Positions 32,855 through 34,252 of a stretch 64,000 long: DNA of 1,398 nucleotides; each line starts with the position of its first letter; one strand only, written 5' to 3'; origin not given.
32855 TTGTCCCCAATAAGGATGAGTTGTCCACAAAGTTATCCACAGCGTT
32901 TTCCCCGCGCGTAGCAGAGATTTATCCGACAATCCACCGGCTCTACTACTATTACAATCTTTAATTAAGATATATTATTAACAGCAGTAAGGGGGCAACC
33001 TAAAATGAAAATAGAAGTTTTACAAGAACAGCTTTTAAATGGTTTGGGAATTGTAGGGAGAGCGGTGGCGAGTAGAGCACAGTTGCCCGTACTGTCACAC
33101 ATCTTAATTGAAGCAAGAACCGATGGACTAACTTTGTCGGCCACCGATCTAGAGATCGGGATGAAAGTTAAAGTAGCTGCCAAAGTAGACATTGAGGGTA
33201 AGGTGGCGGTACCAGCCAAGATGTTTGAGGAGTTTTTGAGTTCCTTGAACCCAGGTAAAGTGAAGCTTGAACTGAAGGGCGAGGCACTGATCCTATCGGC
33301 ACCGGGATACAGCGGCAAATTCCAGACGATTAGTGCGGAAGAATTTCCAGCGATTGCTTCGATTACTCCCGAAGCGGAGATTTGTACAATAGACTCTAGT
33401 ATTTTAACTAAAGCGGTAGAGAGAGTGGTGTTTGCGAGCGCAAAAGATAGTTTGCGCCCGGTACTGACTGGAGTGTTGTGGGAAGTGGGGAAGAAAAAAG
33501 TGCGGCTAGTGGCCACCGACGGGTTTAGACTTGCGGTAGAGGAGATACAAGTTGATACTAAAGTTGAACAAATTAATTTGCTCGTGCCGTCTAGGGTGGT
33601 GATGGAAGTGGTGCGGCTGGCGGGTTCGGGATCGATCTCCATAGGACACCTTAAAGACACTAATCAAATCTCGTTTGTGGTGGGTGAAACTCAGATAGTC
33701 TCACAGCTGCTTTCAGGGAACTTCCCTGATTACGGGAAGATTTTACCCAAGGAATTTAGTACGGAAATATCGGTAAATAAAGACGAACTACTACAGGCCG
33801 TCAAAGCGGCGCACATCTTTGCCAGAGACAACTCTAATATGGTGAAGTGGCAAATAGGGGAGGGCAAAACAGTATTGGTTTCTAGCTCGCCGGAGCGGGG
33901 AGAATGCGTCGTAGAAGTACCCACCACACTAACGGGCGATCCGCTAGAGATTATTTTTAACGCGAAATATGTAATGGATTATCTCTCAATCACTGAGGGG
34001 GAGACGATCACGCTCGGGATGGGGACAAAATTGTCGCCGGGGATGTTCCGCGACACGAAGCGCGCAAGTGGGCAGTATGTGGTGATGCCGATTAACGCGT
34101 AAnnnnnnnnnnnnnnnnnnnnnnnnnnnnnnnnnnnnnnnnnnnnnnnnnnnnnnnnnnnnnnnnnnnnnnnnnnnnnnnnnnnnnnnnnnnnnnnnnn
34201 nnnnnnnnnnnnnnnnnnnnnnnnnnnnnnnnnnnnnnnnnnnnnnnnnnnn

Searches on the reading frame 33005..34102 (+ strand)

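Call 10: search_protein_families(library=pfam, proteins=[window:33005-34102:+], max_evalue=0.001)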
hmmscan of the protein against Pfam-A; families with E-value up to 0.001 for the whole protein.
window:33005-34102:+ (365 aa): 3 families
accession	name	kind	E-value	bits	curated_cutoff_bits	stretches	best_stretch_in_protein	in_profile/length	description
PF02767.21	DNA_pol3_beta_2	-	7.6e-29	100.8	27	1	129-242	2-116/116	DNA polymerase III beta subunit, central domain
PF00712.24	DNA_pol3_beta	-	1.2e-27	96.9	24.4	2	1-117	1-119/120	DNA polymerase III beta subunit, N-terminal domain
PF02768.20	DNA_pol3_beta_3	-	9.2e-25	87.2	27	1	245-363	2-120/121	DNA polymerase III beta subunit, C-terminal domain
